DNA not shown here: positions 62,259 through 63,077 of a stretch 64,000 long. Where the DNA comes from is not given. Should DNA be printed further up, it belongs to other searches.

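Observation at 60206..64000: Compact nitrate-to-ammonium module napA-napB-nrfH-nrfA on one strand with a single NapC/NrfH-type quinol dehydrogenase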

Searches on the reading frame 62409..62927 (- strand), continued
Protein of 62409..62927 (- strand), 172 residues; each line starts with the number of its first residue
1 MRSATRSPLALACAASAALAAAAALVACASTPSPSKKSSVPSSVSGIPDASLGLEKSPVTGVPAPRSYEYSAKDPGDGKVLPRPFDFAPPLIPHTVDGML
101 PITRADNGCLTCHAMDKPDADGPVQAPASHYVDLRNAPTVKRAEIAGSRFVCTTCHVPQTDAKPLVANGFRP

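Call 24: find_encoding_contigs(protein=P0003, flank=8000, max_places=3)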
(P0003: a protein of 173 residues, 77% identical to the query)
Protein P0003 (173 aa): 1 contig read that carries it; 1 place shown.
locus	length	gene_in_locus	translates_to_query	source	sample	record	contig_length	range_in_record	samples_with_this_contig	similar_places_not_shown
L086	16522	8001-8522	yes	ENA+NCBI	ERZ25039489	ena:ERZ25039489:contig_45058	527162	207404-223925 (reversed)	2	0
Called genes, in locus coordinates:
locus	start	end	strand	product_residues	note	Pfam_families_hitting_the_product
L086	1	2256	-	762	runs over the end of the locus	PF22085:NorB_cytochrome_c-like, PF00115:COX1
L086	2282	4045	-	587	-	PF00654:Voltage_CLC, PF00571:CBS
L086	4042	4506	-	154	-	PF12802:MarR_2, PF01047:MarR, PF13463:HTH_27 (faint), PF13601:HTH_34 (faint)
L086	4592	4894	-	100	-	-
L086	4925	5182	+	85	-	PF03927:NapD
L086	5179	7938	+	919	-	PF04879:Molybdop_Fe4S4, PF00384:Molybdopterin, PF01568:Molydop_binding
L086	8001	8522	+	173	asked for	PF03892:NapB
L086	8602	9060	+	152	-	PF03264:Cytochrom_NNT (weak)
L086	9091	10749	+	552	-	PF02335:Cytochrom_C552, PF14522:Cytochrome_C7 (faint), PF22113:Mtrc-MtrF_II-IV_dom (faint)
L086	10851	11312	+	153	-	PF00571:CBS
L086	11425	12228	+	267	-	-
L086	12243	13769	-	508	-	PF00291:PALP, PF00585:Thr_dehydrat_C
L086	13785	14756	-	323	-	PF01063:Aminotran_4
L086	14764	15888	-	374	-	PF00180:Iso_dh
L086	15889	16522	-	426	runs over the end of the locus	PF00682:HMGL-like, PF22617:HCS_D2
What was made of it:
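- L086 has an intact 919-codon napA (call 24).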

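Call 29: find_encoding_contigs(protein=P0009, flank=8000, max_places=3)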
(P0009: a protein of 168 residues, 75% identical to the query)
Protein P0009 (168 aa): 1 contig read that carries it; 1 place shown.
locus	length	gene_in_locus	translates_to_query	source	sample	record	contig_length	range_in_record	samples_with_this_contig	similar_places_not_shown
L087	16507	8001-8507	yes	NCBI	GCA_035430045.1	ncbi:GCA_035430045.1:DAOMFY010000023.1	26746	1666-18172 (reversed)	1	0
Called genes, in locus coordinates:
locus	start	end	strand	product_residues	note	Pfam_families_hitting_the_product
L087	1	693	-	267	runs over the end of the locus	-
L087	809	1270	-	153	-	PF00571:CBS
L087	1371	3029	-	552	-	PF02335:Cytochrom_C552, PF14522:Cytochrome_C7 (faint), PF14537:Cytochrom_c3_2 (faint), PF22113:Mtrc-MtrF_II-IV_dom (faint)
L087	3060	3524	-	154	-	PF03264:Cytochrom_NNT (weak)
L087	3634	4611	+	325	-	PF05982:Sbt_1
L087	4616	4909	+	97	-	PF00543:P-II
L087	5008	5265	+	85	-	PF03927:NapD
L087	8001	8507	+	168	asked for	PF03892:NapB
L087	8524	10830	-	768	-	PF22085:NorB_cytochrome_c-like, PF00115:COX1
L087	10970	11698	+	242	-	PF04405:ScdA_N, PF01814:Hemerythrin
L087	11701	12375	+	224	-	PF01209:Ubie_methyltran, PF13489:Methyltransf_23 (weak), PF13847:Methyltransf_31, PF08241:Methyltransf_11, PF08242:Methyltransf_12, PF13649:Methyltransf_25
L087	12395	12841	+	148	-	PF00989:PAS, PF13188:PAS_8, PF08448:PAS_4, PF13426:PAS_9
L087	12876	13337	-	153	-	PF02627:CMD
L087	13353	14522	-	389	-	PF07992:Pyr_redox_2, PF01266:DAO (faint), PF13738:Pyr_redox_3 (faint), PF00070:Pyr_redox, PF14721:AIF_C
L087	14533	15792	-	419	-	-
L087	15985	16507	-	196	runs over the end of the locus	PF01227:GTP_cyclohydroI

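Call 30: find_encoding_contigs(protein=P0010, flank=8000, max_places=3)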
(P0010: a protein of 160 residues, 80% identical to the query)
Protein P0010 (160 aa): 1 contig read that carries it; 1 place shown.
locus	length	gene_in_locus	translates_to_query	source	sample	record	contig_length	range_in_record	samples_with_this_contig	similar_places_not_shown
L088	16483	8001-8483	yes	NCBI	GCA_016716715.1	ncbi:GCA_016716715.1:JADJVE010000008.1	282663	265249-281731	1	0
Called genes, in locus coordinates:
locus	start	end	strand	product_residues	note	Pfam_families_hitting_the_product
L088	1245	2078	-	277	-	-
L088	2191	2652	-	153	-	PF00571:CBS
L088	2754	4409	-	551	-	PF02335:Cytochrom_C552, PF14522:Cytochrome_C7 (faint)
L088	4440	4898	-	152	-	PF03264:Cytochrom_NNT (weak)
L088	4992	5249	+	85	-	PF03927:NapD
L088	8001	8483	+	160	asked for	PF03892:NapB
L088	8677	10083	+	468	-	-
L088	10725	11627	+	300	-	PF13517:FG-GAP_3, PF01839:FG-GAP (weak), PF13517:FG-GAP_3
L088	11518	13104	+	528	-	PF13517:FG-GAP_3 (weak), PF01839:FG-GAP (faint), PF13517:FG-GAP_3 (weak), PF07593:UnbV_ASPIC, PF13428:TPR_14 (faint), PF13432:TPR_16 (faint), PF13414:TPR_11 (weak), PF14559:TPR_19, +4 more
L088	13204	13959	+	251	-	PF00440:TetR_N, PF14514:TetR_C_9 (weak), PF17932:TetR_C_24, PF17938:TetR_C_29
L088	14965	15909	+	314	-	PF00005:ABC_tran, PF13304:AAA_21 (weak), PF13732:DrrA1-3_C (weak)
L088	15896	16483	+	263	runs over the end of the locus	PF00005:ABC_tran, PF13304:AAA_21 (weak)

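Call 32: find_encoding_contigs(protein=P0006, flank=9000, max_places=2)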
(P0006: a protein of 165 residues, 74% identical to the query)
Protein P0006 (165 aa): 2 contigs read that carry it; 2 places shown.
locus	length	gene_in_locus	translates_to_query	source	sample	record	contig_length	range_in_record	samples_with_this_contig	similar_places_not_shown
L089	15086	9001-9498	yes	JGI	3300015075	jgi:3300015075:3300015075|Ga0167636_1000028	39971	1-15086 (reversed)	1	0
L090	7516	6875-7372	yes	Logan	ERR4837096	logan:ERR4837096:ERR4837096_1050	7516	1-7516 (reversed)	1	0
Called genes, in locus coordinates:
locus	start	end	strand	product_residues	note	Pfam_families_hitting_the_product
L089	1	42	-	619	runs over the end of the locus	PF18764:nos_propeller, PF13473:Cupredoxin_1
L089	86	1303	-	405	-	PF14522:Cytochrome_C7 (faint), PF00034:Cytochrom_C, PF02433:FixO (weak)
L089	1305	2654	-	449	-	PF00033:Cytochrome_B, PF13631:Cytochrom_B_N_2, PF00032:Cytochrom_B_C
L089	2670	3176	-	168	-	PF00355:Rieske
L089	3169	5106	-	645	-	PF12797:Fer4_2 (faint), PF13187:Fer4_9 (faint), PF14691:Fer4_20, PF01266:DAO (weak), PF07992:Pyr_redox_2, PF13450:NAD_binding_8, PF12838:Fer4_7, PF00037:Fer4 (weak), +4 more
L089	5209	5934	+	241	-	PF04405:ScdA_N, PF01814:Hemerythrin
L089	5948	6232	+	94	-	PF03927:NapD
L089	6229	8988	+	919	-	PF04879:Molybdop_Fe4S4, PF00384:Molybdopterin, PF01568:Molydop_binding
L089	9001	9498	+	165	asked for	PF03892:NapB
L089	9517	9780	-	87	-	PF10678:DUF2492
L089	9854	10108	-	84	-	PF09723:Zn_ribbon_8, PF14803:Zn_ribbon_Nudix (weak)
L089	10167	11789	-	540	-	PF00291:PALP, PF00585:Thr_dehydrat_C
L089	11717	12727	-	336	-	PF01063:Aminotran_4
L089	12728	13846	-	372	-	PF00180:Iso_dh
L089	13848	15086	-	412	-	PF00682:HMGL-like, PF22617:HCS_D2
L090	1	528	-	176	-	?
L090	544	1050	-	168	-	PF00355:Rieske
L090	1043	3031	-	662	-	PF12797:Fer4_2 (faint), PF13187:Fer4_9 (faint), PF14691:Fer4_20, PF01266:DAO (weak), PF07992:Pyr_redox_2, PF13450:NAD_binding_8, PF12838:Fer4_7, PF00037:Fer4 (weak), +4 more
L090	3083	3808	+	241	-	PF04405:ScdA_N, PF01814:Hemerythrin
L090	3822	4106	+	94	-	PF03927:NapD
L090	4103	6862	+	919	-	PF04879:Molybdop_Fe4S4, PF00384:Molybdopterin, PF01568:Molydop_binding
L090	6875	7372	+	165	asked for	PF03892:NapB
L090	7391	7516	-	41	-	?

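Call 33: find_encoding_contigs(protein=P0012, flank=9000, max_places=2)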
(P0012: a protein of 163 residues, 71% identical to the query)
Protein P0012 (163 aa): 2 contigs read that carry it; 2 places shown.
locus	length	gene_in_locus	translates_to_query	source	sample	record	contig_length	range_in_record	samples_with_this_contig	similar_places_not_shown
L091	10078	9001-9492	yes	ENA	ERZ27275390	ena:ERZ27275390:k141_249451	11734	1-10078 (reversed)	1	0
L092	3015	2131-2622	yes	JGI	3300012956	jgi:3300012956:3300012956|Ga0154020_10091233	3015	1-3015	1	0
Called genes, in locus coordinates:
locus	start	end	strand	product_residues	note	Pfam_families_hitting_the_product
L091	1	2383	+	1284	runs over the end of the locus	PF00801:PKD, PF18911:PKD_4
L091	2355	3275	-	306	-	PF00126:HTH_1, PF03466:LysR_substrate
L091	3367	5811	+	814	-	PF12704:MacB_PCD, PF02687:FtsX, PF12704:MacB_PCD, PF02687:FtsX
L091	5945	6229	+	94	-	PF03927:NapD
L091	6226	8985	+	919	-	PF04879:Molybdop_Fe4S4, PF00384:Molybdopterin, PF01568:Molydop_binding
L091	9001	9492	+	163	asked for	PF03892:NapB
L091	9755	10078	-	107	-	?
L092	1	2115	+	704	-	?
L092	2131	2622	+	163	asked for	PF03892:NapB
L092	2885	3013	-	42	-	?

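Call 34: find_encoding_contigs(protein=P0019, flank=9000, max_places=2)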
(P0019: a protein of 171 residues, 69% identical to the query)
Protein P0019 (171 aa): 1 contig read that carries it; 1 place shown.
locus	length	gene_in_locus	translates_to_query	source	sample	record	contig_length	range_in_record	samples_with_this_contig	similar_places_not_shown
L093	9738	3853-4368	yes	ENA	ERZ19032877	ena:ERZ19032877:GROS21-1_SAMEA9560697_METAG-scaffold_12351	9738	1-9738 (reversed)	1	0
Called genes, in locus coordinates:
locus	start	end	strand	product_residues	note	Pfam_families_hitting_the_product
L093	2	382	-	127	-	?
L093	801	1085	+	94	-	PF03927:NapD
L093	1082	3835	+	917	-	PF04879:Molybdop_Fe4S4, PF00384:Molybdopterin, PF01568:Molydop_binding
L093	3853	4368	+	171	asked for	PF03892:NapB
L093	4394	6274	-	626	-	PF07676:PD40 (weak), PF26549:Tricorn_N, PF26550:Tricorn_2nd (faint), PF26549:Tricorn_N, PF05448:AXE1 (weak), PF01738:DLH, PF20434:BD-FAE, PF00326:Peptidase_S9, +4 more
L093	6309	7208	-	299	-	PF02678:Pirin, PF05726:Pirin_C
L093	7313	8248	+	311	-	PF00126:HTH_1, PF03466:LysR_substrate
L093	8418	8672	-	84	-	-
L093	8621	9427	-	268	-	-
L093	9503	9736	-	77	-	?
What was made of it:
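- napDAB stands alone in L089/L090 (same RIC and ilv/leu neighbourhood, no nrfHA), L091 and L093 (calls 32-34).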

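Call 36: search_protein_families(library=pfam, proteins=[L001:6921-7178:+, L001:6183-6884:+], max_evalue=0.001)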
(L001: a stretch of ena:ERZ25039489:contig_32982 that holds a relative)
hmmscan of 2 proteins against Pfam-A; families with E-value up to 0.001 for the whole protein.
L001:6921-7178:+ (85 aa): 1 family
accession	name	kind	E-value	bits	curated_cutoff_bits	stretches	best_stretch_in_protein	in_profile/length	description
PF03927.19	NapD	-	4.8e-17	62.3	28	1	1-75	1-74/76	NapD protein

L001:6183-6884:+ (233 aa): 2 families
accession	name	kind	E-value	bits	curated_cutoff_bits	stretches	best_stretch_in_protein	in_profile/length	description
PF01814.28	Hemerythrin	-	2.9e-20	73.5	25.3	1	78-221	5-125/127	Hemerythrin HHE cation binding domain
PF04405.19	ScdA_N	-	8.6e-15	54.6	32.5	1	6-51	3-48/56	Domain of Unknown function (DUF542)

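Call 43: search_protein_families(library=pfam, proteins=[L001:754-1497:+, L001:5578-6042:-, L083:12974-14218:+, L083:9177-11108:+], max_evalue=0.0001)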
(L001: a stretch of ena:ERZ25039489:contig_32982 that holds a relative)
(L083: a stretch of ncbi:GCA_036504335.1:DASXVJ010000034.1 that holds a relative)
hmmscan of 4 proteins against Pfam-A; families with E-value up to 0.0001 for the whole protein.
L001:754-1497:+ (247 aa): 3 families
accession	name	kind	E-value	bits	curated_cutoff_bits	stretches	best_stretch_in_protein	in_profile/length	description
PF00027.35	cNMP_binding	-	6.7e-20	71.3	27.5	1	52-135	4-88/89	Cyclic nucleotide-binding domain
PF13545.12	HTH_Crp_2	-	3.8e-13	49.6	27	1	168-241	2-70/70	Crp-like helix-turn-helix domain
PF00325.26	Crp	-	8.4e-05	22.7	21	0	192-221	1-30/32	Bacterial regulatory proteins, crp family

L001:5578-6042:- (154 aa): 5 families
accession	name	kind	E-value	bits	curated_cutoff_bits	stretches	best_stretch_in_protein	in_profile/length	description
PF12802.13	MarR_2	-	1.1e-15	57.9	27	1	29-88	1-61/61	MarR family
PF01047.28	MarR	-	2.1e-11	44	24.6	1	31-88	1-58/59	MarR family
PF09339.16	HTH_IclR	-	1.3e-08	35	22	0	38-80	8-51/52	IclR helix-turn-helix domain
PF22381.2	Staph_reg_Sar_Rot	-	2.9e-07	30.9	27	1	25-100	6-81/85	Transcriptional regulator SarA/Rot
PF13463.12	HTH_27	-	1.4e-06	28.9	22.2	1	31-97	1-68/68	Winged helix DNA-binding domain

L083:12974-14218:+ (414 aa): 5 families
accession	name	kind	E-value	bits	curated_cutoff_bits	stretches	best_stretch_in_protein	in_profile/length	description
PF00034.26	Cytochrom_C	-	5.2e-15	57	21.3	1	187-269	4-83/90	Cytochrome c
PF02433.20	FixO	-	2.6e-09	37.3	29.6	1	230-269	109-148/219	Cytochrome C oxidase, mono-heme subunit/FixO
PF14522.11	Cytochrome_C7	-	3.1e-06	27.4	24.8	0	160-201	7-49/67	Cytochrome c7 and related cytochrome c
PF13442.11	Cytochrome_CBB3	-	6.9e-06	26.7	27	0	193-267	11-63/68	Cytochrome C oxidase, cbb3-type, subunit III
PF14537.11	Cytochrom_c3_2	-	1.8e-05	25.6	25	0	76-124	24-66/79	Cytochrome c3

L083:9177-11108:+ (643 aa): 14 families
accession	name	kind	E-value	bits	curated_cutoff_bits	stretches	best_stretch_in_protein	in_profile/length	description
PF07992.20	Pyr_redox_2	-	8.6e-33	114.4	26.1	1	138-471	2-291/291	Pyridine nucleotide-disulphide oxidoreductase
PF14691.11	Fer4_20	-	3.4e-16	59.5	25.8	1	17-91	30-107/113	Dihydroprymidine dehydrogenase domain II, 4Fe-4S cluster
PF00037.32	Fer4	-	6.8e-09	35.6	21.1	1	609-630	2-23/24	4Fe-4S binding domain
PF12838.12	Fer4_7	-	7.7e-09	36.3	27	1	561-629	2-52/52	4Fe-4S dicluster domain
PF13738.12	Pyr_redox_3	-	8.8e-09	35.5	30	0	375-455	227-305/305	Pyridine nucleotide-disulphide oxidoreductase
PF01266.30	DAO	-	9.2e-09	35.7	27.9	1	138-173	1-37/353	FAD dependent oxidoreductase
PF13450.12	NAD_binding_8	-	1.8e-08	35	21.9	1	141-176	1-36/68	NAD(P)-binding Rossmann-like domain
PF00070.33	Pyr_redox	-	8.4e-08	33.1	22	0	138-172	1-35/82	Pyridine nucleotide-disulphide oxidoreductase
PF13237.11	Fer4_10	-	1.9e-07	31.3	25.5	0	555-573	3-21/53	4Fe-4S dicluster domain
PF01262.27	AlaDh_PNT_C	-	1.2e-06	28.5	23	0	135-167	27-59/214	Alanine dehydrogenase/PNT, C-terminal domain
PF12797.12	Fer4_2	-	7.4e-06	26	24.5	0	608-627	3-22/22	4Fe-4S binding domain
PF13187.11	Fer4_9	-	2.4e-05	24.7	27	1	560-630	1-52/52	4Fe-4S dicluster domain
PF00890.30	FAD_binding_2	-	3.5e-05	23.6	20.4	0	139-173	2-36/414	FAD binding domain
PF13183.11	Fer4_8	-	9.2e-05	23.3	27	0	613-628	3-18/68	4Fe-4S dicluster domain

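Call 54: find_related_loci(query=A1, collection=metagenome_contigs, flank=10000)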
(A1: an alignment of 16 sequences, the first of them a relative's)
Query A1 (172 aa) in metagenome_contigs; peptide patterns used: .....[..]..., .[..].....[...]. (x = any residue, [..] = any of these).
24 stretches matched a pattern; 5 encode a relative of the query (tblastn E <= 1e-3); 5 distinct loci.
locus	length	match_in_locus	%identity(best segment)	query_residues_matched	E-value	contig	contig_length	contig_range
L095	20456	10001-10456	83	21-172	1e-73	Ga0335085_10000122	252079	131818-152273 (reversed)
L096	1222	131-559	77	27-172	2e-77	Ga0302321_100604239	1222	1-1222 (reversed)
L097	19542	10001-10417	79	30-172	1e-71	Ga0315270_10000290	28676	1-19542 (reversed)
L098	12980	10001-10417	79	30-172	1e-71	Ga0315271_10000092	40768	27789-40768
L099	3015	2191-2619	71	27-172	1e-67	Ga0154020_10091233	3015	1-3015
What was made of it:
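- Tried and rejected: The metagenome scan for the NapB clade returned only 5 loci (call 54).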

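Call 59: find_homologous_proteins(query=L083:11623-12972:+, max_evalue=1e-30)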
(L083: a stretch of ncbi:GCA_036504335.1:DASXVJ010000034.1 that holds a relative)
Query L083:11623-12972:+ (449 aa): 7999 proteins with E <= 1e-30 among 8000 candidates; the best 120 are listed.
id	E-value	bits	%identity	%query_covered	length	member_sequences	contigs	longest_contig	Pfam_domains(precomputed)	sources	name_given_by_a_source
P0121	0.0e+0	1024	100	100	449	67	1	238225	PF00033.25,PF00032.23,PF13631.12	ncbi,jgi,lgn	ncbi:MAG TPA: cytochrome b N-terminal domain-containing protein [Thermoanaerobaculia bacterium]|jgi:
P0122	1.7e-241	820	81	100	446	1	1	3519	PF00033.25,PF00032.23,PF13631.12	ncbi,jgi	-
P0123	6.3e-241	818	80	100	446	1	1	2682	PF00033.25,PF00032.23,PF13631.12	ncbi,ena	-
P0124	1.8e-240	817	80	100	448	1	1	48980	PF00033.25,PF00032.23,PF13631.12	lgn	-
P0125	2.6e-240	816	80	100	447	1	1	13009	PF00033.25,PF00032.23,PF13631.12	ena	-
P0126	4.3e-239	812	80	100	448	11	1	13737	PF00033.25,PF00032.23,PF13631.12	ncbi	-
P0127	5.1e-239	812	81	97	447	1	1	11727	PF00033.25,PF00032.23,PF13631.12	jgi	jgi:quinol-cytochrome oxidoreductase complex cytochrome b subunit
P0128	5.1e-239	812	80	100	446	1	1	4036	PF00033.25,PF00032.23,PF13631.12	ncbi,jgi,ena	-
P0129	6.3e-239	812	78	100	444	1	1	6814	PF00033.25,PF00032.23,PF13631.12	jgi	jgi:cytochrome b-561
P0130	1.2e-238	811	79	100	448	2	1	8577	PF00033.25,PF00032.23,PF13631.12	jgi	jgi:cytochrome b-561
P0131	1.6e-238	810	80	98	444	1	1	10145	PF00033.25,PF00032.23,PF13631.12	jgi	jgi:cytochrome b-561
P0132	2.4e-238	810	80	96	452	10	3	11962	PF00033.25,PF00032.23,PF13631.12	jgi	jgi:quinol-cytochrome oxidoreductase complex cytochrome b subunit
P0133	5.3e-238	809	78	100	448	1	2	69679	PF00033.25,PF00032.23,PF13631.12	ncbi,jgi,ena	-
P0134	2.5e-237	806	78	100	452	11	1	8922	PF00033.25,PF00032.23,PF13631.12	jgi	jgi:cytochrome b-561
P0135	3.3e-237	806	76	100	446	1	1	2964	PF00033.25,PF00032.23,PF13631.12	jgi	-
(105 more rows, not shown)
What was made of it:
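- This cytochrome b family is abundant in Thermoanaerobaculia (call 59).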
